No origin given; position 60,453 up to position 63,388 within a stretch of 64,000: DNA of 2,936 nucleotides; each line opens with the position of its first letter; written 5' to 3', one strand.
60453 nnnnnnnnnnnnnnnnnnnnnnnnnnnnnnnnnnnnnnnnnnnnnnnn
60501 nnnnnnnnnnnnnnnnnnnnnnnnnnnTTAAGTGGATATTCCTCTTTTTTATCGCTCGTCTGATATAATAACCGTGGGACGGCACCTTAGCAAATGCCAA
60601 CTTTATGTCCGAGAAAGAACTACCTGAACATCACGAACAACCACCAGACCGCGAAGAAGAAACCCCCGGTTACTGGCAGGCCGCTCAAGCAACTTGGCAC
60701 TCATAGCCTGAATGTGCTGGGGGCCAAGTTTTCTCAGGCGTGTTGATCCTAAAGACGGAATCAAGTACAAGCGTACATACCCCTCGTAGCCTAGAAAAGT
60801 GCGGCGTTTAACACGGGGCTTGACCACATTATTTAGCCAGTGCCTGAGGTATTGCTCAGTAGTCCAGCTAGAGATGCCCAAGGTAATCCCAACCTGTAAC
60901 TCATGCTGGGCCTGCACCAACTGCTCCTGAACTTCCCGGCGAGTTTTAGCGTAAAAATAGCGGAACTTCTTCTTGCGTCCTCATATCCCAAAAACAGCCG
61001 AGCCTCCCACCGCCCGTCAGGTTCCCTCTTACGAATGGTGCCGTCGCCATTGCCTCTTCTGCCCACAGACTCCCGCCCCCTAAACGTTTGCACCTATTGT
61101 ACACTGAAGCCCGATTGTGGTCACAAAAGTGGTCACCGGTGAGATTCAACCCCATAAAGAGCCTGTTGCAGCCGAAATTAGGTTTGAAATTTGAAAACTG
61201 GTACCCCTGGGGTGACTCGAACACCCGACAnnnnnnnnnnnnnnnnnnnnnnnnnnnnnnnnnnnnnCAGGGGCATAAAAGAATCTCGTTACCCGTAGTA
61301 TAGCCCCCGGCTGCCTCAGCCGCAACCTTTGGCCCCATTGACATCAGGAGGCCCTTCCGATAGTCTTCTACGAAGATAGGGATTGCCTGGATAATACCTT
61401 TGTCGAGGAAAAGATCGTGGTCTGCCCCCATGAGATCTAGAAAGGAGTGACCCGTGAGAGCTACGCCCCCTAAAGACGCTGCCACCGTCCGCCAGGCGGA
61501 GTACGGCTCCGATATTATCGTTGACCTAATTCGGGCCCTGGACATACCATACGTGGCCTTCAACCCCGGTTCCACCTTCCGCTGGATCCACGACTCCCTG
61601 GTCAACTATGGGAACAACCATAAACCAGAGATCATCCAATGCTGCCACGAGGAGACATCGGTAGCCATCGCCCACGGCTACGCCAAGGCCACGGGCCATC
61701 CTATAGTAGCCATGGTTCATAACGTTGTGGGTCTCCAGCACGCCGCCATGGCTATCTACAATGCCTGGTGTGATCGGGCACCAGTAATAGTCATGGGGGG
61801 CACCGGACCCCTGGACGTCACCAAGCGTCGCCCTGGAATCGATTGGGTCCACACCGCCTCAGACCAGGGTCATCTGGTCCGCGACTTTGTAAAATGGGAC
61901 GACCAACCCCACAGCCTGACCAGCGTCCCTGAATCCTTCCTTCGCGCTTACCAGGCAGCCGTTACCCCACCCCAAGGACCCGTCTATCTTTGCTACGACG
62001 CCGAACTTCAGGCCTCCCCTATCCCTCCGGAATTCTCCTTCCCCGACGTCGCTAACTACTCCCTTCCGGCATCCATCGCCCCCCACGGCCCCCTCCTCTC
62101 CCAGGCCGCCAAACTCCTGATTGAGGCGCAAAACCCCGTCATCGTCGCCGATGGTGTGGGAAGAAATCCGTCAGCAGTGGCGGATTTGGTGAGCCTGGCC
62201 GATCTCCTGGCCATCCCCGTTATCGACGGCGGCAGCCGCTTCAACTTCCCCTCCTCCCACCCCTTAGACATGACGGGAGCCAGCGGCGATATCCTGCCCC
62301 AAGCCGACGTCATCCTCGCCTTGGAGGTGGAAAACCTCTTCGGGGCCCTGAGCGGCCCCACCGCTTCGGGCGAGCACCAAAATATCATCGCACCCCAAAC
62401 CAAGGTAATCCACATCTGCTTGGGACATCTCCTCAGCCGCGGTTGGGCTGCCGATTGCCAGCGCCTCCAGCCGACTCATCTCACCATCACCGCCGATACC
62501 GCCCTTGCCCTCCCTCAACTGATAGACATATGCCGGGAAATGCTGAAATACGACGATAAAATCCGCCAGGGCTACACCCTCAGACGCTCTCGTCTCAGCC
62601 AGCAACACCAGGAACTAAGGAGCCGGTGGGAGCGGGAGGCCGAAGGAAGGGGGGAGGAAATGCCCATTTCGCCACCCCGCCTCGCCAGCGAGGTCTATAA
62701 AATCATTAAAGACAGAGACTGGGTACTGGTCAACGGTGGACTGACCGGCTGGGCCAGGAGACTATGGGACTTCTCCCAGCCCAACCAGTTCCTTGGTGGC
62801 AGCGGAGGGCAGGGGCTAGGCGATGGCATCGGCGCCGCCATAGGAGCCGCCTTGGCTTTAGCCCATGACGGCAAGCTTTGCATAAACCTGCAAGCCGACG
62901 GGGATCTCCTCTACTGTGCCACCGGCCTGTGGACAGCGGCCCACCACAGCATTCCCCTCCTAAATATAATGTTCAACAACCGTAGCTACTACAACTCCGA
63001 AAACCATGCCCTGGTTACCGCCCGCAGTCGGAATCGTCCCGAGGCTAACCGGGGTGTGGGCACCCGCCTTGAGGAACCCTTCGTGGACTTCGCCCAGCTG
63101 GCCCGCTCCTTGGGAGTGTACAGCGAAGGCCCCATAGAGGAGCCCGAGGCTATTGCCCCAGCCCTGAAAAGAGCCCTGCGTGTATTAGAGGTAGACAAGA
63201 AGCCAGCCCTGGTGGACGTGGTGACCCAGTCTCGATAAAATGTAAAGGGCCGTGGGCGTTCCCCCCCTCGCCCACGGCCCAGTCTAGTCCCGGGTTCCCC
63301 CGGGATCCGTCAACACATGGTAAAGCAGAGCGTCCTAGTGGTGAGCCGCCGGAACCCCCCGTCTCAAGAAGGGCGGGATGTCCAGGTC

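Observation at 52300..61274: Lower-GC genomic island at tRNA-Arg(CCT) packed with TA modules and integrase remnants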

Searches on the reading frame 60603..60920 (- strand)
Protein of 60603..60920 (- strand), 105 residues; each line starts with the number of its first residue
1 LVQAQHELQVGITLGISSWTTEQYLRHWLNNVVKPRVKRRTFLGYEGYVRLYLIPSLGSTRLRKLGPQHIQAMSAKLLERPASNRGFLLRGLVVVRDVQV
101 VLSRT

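Call 7: search_protein_families(library=pfam, proteins=[window:60603-60920:-], max_evalue=0.01)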
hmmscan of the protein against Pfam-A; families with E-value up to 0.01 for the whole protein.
window:60603-60920:- (105 aa): 1 family
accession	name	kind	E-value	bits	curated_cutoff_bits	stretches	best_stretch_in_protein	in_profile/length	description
PF14659.12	Phage_int_SAM_3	-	2.3e-11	44.2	22.6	1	22-77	3-57/58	Phage integrase, N-terminal SAM-like domain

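Call 12: search_protein_families(library=ncbifam, proteins=[window:60603-60920:-], max_evalue=0.01)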
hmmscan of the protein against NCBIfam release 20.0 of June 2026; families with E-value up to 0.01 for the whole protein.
window:60603-60920:- (105 aa): 0 families

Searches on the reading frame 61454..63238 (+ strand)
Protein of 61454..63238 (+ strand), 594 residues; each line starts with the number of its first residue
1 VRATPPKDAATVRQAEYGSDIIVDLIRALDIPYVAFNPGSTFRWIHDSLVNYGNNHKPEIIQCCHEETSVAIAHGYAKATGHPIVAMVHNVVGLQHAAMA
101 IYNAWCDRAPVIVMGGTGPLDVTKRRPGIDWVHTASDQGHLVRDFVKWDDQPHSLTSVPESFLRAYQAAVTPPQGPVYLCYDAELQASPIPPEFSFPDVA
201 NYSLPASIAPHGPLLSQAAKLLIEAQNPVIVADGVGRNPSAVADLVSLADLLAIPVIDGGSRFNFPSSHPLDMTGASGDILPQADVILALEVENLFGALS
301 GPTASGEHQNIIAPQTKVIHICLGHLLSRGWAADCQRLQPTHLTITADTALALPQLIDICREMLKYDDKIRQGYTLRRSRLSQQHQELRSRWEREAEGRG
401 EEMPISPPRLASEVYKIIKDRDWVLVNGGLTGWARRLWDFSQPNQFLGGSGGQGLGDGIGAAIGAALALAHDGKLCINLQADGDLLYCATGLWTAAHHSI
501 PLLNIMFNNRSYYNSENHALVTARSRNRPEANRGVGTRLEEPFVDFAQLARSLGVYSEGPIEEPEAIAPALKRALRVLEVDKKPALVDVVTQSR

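Call 7: search_protein_families(library=pfam, proteins=[window:61454-63238:+], max_evalue=0.01)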
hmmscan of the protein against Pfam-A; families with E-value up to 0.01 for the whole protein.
window:61454-63238:+ (594 aa): 3 families
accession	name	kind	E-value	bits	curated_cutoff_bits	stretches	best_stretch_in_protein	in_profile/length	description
PF02775.26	TPP_enzyme_C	-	1.5e-22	80.5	21.9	1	428-589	3-151/151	Thiamine pyrophosphate enzyme, C-terminal TPP binding domain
PF02776.23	TPP_enzyme_N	-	1.3e-21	77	26.8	1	18-124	3-106/119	Thiamine pyrophosphate enzyme, N-terminal TPP binding domain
PF00205.28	TPP_enzyme_M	-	3.7e-09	36.9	30.4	1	216-321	2-109/137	Thiamine pyrophosphate enzyme, central domain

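Call 12: search_protein_families(library=ncbifam, proteins=[window:61454-63238:+], max_evalue=0.01)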
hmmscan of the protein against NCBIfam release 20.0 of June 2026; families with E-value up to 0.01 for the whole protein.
window:61454-63238:+ (594 aa): 49 families (the best 25 are shown)
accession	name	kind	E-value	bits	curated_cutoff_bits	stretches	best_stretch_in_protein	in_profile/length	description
NF006203.0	PRK08327.1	equivalog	2.5e-80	270.6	456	1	17-592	10-569/571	thiamine pyrophosphate-requiring protein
NF005485.1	PRK07092.1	equivalog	4e-47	161.2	493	1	20-592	5-519/523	benzoylformate decarboxylase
NF004807.0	PRK06154.1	equivalog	9.7e-44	149.9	607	1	64-592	61-555/565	thiamine pyrophosphate-requiring protein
NF006122.0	PRK08266.1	subfamily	2.7e-42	145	571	1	16-590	4-523/543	hypothetical protein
NF006052.0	PRK08199.1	subfamily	1e-38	133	539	1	14-592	6-538/559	thiamine pyrophosphate protein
NF004919.0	PRK06276.1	equivalog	1.4e-36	126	866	1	18-591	3-538/582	acetolactate synthase large subunit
NF004516.0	PRK05858.1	equivalog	5e-35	121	587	1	13-592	8-536/548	acetolactate synthase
TIGR00118.1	acolac_lg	equivalog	1.8e-34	119.1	538.35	1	18-592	3-535/557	biosynthetic-type acetolactate synthase large subunit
NF006378.0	PRK08617.1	equivalog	9e-31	106.8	510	2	12-257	4-236/556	acetolactate synthase AlsS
NF058623.1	HdaclCoAlyACT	equivalog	1.7e-30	106.2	600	1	59-592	49-541/575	2-hydroxyacyl-CoA lyase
NF005712.0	PRK07524.1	subfamily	7.2e-29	100.6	500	1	62-591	45-529/536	5-guanidino-2-oxopentanoate decarboxylase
NF005713.0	PRK07525.1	subfamily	1.2e-28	99.9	620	1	59-592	45-563/592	sulfoacetaldehyde acetyltransferase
NF005039.0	PRK06456.1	equivalog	2.6e-28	98.9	868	1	18-512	4-478/572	acetolactate synthase large subunit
NF005860.0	PRK07789.1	equivalog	2.6e-27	95.4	881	1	14-591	32-578/615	acetolactate synthase large subunit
TIGR03457.1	sulphoacet_xsc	equivalog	4.2e-27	94.7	676.4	1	59-592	41-557/579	sulfoacetaldehyde acetyltransferase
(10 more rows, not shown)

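Call 13: find_encoding_contigs(protein=window:61454-63238:+, flank=10000, max_places=10)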
Protein window:61454-63238:+ (594 aa): no gene with exactly this product is on record in the collection.
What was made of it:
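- Tried and rejected: The exact TPP protein is not on record (call 13).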

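Call 15: find_related_loci(query=window:61454-63238:+, collection=genome_contigs, flank=10000)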
Query window:61454-63238:+ (594 aa) in genome_contigs; peptide patterns used: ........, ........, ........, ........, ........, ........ (x = any residue, [..] = any of these).
500 stretches matched a pattern; 446 encode a relative of the query (tblastn E <= 1e-3); the best 80 are kept; 80 distinct loci.
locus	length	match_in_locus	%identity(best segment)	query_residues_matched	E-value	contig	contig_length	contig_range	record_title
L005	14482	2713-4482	54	8-594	0e+0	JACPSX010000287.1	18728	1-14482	MAG: Candidatus Tectomicrobia bacterium isolate NC_groundwater_717_Ag_S-0.2um_59_8 S36_SO-2_scaffold_765926, whole genom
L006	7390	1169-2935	57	5-594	0e+0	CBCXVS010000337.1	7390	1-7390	MAG: uncultured bacterium isolate DOM43_bin32 genome assembly, contig: DOM43_32_337, whole genome shotgun sequence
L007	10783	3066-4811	55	16-594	0e+0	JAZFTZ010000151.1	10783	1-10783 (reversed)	MAG: Thermodesulfobacteriota bacterium isolate BS2bin.46 BS2bin.46_151, whole genome shotgun sequence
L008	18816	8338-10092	54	13-594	0e+0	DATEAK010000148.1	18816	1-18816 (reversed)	MAG TPA_asm: bacterium isolate SMAG_U8216 k141_1609339, whole genome shotgun sequence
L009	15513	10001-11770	56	4-594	0e+0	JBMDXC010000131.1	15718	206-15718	MAG: Candidatus Entotheonellaceae bacterium isolate FBaNitSoil1_14 FBaNitSoil1_contig131, whole genome shotgun sequence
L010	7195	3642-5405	56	6-594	0e+0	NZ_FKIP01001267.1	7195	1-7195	Candidatus Entotheonella palauensis isolate egemina21, whole genome shotgun sequence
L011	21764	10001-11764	50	9-594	0e+0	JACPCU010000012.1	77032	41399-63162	MAG: Thaumarchaeota archaeon isolate NC_groundwater_291_Ag_S-0.65um_49_13 S6_GD2017_2_S65_scaffold_117, whole genome sho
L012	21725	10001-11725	52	17-593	0e+0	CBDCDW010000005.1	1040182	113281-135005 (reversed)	MAG: uncultured Candidatus Binatia bacterium isolate 9a2c71a9-8664-4bc0-91de-9535c4cbd7a1 genome assembly, contig: conti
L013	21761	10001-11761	55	2-594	0e+0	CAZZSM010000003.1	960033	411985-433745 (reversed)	MAG: Candidatus Entotheonella sp. DD2 isolate Candidatus Entotheonella baccata DD2 genome assembly, contig: DD2_3, whole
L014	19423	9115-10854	53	16-594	0e+0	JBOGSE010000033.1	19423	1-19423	MAG: bacterium isolate M3-S_metawrap_bin.18 k127_1381355, whole genome shotgun sequence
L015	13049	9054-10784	54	15-593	0e+0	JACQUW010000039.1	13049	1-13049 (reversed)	MAG: Deltaproteobacteria bacterium isolate NC_groundwater_1447_Ag_S-0.65um_55_23 S_p65_S5_coassembly_k141_464802, whole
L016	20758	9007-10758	53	7-593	0e+0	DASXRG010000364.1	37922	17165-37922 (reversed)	MAG TPA_asm: Candidatus Binatia bacterium isolate SMAG_U4633 k141_1213828, whole genome shotgun sequence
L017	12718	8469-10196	53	17-593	0e+0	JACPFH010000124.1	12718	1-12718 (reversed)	MAG: Deltaproteobacteria bacterium isolate NC_groundwater_356_Ag_B-0.1um_58_8 GD18-4_B1_scaffold_250009, whole genome sh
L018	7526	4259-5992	54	15-592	0e+0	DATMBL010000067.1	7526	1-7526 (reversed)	MAG TPA_asm: Candidatus Eisenbacteria bacterium isolate SMAG_U13352 k141_187127, whole genome shotgun sequence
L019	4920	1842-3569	53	15-592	0e+0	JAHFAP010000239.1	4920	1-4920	MAG: Deltaproteobacteria bacterium isolate nzgw178 NODE_21367_length_4921_cov_8.106458, whole genome shotgun sequence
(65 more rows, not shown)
